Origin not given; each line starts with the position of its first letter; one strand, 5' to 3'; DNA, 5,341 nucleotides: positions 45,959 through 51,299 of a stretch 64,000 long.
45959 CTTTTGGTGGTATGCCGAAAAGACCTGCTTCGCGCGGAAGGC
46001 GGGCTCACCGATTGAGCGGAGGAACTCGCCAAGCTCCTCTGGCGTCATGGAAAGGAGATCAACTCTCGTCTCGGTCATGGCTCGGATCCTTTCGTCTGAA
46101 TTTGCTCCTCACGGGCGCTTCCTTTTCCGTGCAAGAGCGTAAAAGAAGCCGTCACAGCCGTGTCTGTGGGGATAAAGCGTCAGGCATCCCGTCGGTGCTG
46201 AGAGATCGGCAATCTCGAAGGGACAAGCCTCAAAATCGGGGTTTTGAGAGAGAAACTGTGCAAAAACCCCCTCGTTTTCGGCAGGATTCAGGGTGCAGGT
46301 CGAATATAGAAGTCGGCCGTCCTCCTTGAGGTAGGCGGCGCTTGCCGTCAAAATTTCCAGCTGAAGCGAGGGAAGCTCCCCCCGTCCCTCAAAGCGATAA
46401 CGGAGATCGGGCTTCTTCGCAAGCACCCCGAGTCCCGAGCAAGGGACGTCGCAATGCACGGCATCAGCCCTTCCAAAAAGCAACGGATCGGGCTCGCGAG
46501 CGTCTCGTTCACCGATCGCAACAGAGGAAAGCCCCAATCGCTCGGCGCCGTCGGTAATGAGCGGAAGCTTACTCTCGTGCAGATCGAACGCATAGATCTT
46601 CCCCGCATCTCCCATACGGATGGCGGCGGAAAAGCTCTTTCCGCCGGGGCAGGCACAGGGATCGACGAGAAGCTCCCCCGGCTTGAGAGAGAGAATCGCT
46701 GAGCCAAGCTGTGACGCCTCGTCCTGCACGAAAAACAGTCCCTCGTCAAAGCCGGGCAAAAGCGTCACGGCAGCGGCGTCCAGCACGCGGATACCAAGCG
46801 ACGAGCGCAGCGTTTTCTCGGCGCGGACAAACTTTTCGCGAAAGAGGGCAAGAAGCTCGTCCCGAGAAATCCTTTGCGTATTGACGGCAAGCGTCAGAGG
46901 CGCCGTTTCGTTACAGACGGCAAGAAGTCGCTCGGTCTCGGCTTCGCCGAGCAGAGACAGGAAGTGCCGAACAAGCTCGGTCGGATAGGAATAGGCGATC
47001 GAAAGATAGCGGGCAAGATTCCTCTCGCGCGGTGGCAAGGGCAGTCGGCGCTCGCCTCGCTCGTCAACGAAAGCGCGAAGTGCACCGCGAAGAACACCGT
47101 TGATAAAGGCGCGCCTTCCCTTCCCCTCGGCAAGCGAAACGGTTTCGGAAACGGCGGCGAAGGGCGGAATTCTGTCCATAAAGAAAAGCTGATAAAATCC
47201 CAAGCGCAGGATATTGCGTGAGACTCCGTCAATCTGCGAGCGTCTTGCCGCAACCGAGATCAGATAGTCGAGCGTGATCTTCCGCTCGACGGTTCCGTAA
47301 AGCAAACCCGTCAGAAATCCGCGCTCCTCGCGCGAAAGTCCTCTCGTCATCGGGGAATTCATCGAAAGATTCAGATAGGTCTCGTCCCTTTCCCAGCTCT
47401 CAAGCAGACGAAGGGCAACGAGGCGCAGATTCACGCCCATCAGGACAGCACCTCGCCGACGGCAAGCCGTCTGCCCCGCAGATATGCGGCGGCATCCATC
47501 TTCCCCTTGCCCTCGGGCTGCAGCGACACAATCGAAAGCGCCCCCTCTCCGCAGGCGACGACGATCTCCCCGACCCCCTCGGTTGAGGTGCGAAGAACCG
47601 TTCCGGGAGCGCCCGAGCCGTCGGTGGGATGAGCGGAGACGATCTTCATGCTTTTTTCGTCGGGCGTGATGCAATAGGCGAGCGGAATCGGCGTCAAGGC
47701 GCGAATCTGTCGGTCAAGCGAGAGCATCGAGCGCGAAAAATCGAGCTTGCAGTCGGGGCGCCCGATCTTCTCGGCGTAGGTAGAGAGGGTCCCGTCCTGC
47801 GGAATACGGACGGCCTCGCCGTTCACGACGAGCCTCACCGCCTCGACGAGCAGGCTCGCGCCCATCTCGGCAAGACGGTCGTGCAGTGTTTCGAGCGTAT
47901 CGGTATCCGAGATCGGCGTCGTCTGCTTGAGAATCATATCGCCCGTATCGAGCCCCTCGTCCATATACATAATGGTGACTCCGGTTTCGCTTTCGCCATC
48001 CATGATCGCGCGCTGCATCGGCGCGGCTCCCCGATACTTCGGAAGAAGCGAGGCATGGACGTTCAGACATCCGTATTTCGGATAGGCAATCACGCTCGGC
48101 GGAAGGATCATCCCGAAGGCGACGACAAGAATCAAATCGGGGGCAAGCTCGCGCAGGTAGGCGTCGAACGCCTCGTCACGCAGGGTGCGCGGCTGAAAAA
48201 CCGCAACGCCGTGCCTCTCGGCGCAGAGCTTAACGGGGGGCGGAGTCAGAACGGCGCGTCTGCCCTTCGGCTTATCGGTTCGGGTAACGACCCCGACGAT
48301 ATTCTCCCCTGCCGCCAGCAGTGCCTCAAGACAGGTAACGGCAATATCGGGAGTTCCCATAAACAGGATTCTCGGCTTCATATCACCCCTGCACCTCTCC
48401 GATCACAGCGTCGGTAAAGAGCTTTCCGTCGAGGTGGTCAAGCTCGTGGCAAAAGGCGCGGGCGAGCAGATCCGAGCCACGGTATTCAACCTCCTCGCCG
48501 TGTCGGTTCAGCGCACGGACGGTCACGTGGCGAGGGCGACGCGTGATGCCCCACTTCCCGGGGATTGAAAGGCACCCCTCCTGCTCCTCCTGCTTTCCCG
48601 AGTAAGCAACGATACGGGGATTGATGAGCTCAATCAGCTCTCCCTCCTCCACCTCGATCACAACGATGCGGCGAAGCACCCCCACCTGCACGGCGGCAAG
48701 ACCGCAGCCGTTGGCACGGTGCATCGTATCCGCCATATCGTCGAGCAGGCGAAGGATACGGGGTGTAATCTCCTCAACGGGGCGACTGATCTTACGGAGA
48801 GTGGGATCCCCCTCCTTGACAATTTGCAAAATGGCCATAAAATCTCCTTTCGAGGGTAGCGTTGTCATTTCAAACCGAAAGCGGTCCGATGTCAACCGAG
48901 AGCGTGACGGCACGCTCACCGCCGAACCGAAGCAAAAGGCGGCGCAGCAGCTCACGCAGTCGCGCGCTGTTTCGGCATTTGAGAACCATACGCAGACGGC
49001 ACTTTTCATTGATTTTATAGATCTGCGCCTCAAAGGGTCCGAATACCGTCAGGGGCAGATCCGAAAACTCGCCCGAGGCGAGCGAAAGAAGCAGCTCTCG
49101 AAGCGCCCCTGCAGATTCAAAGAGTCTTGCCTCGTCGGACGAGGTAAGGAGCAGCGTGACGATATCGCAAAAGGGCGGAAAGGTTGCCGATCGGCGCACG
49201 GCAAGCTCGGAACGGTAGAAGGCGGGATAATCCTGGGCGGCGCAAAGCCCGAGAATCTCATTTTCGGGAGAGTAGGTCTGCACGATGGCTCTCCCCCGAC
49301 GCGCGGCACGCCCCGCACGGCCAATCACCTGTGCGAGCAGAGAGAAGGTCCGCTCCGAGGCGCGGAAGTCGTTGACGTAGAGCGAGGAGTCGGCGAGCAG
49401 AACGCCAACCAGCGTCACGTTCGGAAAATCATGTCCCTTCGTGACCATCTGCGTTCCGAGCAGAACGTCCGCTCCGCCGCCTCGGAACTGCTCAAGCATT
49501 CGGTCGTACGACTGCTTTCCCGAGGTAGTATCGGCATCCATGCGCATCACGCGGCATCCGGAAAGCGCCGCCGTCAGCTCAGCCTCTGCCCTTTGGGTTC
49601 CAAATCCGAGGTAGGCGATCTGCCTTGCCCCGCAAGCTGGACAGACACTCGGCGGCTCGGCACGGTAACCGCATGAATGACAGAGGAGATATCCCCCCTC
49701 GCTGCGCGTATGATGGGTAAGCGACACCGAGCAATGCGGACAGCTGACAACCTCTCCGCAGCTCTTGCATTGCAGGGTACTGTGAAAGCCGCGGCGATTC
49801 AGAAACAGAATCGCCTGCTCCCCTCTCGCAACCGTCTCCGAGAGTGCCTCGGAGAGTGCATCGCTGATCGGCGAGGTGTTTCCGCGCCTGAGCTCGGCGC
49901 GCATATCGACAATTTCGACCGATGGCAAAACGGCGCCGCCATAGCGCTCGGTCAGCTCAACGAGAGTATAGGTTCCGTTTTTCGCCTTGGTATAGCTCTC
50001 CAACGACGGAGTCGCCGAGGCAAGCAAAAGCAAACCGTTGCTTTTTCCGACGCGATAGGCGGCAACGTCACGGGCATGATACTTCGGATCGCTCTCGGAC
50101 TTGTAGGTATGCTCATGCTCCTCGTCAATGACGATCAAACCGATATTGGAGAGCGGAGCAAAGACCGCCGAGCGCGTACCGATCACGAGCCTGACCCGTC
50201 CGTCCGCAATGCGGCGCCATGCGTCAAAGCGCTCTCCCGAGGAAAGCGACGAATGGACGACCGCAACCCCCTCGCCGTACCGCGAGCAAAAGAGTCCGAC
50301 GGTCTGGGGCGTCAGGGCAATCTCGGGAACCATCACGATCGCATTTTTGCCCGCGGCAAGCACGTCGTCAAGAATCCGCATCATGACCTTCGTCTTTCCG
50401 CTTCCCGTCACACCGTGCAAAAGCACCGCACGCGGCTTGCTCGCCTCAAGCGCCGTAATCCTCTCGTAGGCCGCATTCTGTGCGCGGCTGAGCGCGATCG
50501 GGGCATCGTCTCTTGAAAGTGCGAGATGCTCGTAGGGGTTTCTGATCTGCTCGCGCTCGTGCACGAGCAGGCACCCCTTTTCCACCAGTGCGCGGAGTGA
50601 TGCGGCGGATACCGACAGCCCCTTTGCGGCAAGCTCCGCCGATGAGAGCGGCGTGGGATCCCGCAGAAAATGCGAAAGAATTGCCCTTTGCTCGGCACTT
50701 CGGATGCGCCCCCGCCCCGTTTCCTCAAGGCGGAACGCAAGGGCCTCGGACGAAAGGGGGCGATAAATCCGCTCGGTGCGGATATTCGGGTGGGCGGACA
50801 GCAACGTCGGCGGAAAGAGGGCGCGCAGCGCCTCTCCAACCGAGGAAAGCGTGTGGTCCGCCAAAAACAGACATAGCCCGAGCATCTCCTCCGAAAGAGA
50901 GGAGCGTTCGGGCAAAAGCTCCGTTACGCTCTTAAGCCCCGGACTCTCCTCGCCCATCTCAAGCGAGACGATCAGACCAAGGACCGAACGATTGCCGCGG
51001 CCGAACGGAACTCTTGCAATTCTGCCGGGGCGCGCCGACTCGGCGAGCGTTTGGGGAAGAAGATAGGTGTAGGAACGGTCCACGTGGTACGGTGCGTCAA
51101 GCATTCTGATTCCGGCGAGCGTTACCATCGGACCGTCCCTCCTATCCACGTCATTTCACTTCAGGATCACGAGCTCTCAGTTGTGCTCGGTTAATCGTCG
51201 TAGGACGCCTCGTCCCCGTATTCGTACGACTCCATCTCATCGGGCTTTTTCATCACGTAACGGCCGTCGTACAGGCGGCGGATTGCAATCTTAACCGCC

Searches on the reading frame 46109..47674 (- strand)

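Call 89: search_protein_families(library=pfam, proteins=[window:46109-47674:-], max_evalue=0.00001)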
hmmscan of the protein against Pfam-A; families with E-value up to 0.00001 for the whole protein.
window:46109-47674:- (521 aa): 3 families
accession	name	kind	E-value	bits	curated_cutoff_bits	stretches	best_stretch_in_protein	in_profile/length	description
PF01189.24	Methyltr_RsmB-F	-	1.4e-40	139.5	27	1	327-514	3-197/199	16S rRNA methyltransferase RsmB/F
PF01029.23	NusB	-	1.3e-23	84.3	23.1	1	83-199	3-132/133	NusB family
PF22458.1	RsmF-B_ferredox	-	9.7e-09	35.7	27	1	231-303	2-73/74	Methyltr_RsmF/B-like, ferredoxin-like domain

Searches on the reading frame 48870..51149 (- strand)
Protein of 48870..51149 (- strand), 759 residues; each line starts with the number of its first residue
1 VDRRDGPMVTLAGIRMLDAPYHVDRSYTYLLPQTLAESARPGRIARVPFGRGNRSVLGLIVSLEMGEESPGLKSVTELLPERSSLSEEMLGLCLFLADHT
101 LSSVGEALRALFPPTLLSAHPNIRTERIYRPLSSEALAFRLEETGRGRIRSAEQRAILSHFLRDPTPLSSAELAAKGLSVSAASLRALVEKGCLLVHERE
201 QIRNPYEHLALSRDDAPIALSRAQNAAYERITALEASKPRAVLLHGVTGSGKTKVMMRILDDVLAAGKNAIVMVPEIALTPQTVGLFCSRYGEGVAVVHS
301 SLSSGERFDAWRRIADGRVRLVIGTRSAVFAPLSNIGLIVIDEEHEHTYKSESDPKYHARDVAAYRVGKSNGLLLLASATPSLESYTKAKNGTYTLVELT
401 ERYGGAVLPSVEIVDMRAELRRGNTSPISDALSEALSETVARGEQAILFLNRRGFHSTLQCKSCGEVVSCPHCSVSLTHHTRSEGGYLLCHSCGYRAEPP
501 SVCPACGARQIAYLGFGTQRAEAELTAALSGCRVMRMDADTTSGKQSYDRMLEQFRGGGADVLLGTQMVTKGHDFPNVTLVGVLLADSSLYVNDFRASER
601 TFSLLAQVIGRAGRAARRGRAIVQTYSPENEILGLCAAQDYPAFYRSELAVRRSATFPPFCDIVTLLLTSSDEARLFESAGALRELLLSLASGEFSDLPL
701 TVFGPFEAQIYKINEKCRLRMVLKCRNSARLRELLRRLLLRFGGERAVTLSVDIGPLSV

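Call 89: search_protein_families(library=pfam, proteins=[window:48870-51149:-], max_evalue=0.00001)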
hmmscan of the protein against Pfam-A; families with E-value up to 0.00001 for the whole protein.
window:48870-51149:- (759 aa): 5 families
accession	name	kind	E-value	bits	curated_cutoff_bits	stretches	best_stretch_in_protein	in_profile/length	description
PF00270.35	DEAD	-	4.4e-17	62.8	26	1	224-385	4-163/167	DEAD/DEAH box helicase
PF17764.6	PriA_3primeBD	-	5.3e-15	55.5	22.7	1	17-113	4-96/96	3'DNA-binding domain (3'BD)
PF00271.37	Helicase_C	-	1.1e-13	51.9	23.5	1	524-615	32-109/110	Helicase conserved C-terminal domain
PF04851.21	ResIII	-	1.5e-13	51.4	22.5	1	219-381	3-162/164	Type III restriction enzyme, res subunit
PF18074.6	PriA_C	-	1.8e-13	51.5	26.9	1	659-756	1-95/95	Primosomal protein N C-terminal domain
